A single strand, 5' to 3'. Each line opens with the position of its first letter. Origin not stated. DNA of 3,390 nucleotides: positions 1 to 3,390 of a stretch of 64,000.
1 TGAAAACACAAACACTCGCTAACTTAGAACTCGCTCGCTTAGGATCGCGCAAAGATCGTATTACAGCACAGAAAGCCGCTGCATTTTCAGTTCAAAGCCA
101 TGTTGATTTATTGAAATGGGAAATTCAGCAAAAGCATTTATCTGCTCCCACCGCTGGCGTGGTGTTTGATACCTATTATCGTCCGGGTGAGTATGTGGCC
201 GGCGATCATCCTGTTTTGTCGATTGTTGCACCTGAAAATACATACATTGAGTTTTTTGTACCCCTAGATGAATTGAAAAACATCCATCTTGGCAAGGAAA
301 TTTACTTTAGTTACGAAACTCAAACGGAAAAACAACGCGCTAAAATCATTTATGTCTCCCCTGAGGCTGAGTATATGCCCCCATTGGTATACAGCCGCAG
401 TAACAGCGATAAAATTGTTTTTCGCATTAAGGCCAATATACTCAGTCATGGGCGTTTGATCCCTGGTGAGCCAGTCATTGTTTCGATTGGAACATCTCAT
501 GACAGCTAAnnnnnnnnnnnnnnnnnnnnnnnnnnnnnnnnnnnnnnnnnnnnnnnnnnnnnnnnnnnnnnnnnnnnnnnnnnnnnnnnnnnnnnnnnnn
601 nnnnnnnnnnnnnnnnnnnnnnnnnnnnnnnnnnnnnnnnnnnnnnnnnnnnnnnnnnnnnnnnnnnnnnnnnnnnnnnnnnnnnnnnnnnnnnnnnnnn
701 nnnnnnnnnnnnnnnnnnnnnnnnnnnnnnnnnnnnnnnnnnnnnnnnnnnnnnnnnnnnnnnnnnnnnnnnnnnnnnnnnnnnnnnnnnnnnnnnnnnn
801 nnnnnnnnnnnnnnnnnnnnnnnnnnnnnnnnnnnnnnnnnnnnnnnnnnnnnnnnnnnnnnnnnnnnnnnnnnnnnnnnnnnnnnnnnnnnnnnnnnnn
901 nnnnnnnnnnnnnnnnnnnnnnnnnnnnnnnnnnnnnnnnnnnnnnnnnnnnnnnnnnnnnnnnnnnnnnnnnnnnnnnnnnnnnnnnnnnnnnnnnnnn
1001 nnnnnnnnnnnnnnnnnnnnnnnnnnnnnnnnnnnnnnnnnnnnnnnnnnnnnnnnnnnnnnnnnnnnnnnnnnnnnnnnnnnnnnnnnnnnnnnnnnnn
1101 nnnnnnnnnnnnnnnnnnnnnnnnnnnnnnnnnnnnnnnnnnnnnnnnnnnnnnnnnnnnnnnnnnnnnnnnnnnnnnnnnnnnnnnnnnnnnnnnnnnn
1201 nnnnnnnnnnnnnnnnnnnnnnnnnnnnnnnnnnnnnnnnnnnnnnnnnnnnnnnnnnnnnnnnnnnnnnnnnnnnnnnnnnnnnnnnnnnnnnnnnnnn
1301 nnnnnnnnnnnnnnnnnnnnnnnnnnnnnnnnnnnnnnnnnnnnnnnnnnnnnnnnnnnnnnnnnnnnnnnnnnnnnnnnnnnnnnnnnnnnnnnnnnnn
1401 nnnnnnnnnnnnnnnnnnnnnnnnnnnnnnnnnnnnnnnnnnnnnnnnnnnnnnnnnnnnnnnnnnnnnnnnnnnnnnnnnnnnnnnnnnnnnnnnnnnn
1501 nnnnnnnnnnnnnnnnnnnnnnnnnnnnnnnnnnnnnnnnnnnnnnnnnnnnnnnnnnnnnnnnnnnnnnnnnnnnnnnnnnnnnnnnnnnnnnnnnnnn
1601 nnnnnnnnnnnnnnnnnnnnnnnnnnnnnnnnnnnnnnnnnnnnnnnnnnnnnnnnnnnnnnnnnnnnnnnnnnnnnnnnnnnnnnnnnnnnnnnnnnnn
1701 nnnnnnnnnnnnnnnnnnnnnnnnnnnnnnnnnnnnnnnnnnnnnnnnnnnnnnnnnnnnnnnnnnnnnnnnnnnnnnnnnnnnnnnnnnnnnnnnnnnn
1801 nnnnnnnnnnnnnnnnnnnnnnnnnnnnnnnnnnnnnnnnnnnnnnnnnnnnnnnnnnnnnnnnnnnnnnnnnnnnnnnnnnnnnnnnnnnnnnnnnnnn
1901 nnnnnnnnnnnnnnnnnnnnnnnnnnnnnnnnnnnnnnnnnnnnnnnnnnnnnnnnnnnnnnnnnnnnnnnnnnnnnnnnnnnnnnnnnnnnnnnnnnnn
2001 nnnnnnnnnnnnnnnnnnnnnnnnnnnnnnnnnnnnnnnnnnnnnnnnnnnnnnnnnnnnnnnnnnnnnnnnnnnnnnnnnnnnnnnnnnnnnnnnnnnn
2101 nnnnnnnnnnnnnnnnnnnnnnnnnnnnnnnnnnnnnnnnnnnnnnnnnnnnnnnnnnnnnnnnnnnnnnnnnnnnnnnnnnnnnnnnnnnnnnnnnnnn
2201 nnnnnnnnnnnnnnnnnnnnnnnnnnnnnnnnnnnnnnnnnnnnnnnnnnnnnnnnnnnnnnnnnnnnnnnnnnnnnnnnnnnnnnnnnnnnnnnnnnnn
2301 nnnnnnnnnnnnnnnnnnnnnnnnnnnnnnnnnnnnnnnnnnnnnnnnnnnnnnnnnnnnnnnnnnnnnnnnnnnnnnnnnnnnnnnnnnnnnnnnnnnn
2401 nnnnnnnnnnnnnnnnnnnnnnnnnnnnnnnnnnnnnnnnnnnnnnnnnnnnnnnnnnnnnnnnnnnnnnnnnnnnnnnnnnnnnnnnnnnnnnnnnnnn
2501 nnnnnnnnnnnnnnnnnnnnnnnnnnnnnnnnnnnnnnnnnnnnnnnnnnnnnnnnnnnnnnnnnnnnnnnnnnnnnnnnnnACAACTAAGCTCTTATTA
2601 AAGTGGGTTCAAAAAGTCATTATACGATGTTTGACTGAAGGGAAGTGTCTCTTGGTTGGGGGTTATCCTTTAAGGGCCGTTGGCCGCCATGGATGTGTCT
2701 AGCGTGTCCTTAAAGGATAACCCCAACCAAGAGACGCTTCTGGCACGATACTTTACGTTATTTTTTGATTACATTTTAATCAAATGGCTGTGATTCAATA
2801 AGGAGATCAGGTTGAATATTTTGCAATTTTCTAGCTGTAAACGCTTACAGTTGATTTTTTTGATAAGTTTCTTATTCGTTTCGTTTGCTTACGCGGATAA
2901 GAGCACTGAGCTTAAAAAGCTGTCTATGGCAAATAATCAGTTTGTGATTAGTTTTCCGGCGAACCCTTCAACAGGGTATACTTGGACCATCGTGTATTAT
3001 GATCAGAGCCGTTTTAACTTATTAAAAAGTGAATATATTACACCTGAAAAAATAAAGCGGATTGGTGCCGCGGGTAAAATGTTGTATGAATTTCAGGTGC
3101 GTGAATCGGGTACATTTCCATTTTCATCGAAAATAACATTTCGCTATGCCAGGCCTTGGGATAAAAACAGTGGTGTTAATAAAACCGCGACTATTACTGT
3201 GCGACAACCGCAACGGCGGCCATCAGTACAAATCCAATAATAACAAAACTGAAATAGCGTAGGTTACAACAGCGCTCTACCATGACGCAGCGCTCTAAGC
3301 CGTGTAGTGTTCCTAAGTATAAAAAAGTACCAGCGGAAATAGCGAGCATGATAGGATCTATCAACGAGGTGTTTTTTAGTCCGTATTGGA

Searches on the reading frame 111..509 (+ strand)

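Call 38: search_protein_families(library=pfam, max_evalue=0.00001, proteins=[window:111-509:+])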
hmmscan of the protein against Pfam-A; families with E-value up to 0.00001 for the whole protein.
window:111-509:+ (132 aa): 2 families
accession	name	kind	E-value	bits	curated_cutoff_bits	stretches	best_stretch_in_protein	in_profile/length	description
PF13437.12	HlyD_3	-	9.8e-10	39.6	22.2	1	10-107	2-94/106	HlyD family secretion protein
PF16576.10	HlyD_D23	-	8.5e-06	25.6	30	0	8-86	109-188/214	Barrel-sandwich domain of CusB or HlyD membrane-fusion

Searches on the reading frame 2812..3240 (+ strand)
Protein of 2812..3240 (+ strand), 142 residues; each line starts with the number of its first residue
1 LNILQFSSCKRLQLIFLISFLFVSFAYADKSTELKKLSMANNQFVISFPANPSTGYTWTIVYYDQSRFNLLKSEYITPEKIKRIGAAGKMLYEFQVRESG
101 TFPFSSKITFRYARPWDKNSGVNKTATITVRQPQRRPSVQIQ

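Call 38: search_protein_families(library=pfam, max_evalue=0.00001, proteins=[window:2812-3240:+])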
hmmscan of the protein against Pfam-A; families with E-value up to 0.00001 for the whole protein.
window:2812-3240:+ (142 aa): 1 family
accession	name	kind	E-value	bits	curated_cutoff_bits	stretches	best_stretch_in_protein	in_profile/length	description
PF09394.16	Inhibitor_I42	-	1.7e-19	70.3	27.2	1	41-130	5-91/91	Chagasin family peptidase inhibitor I42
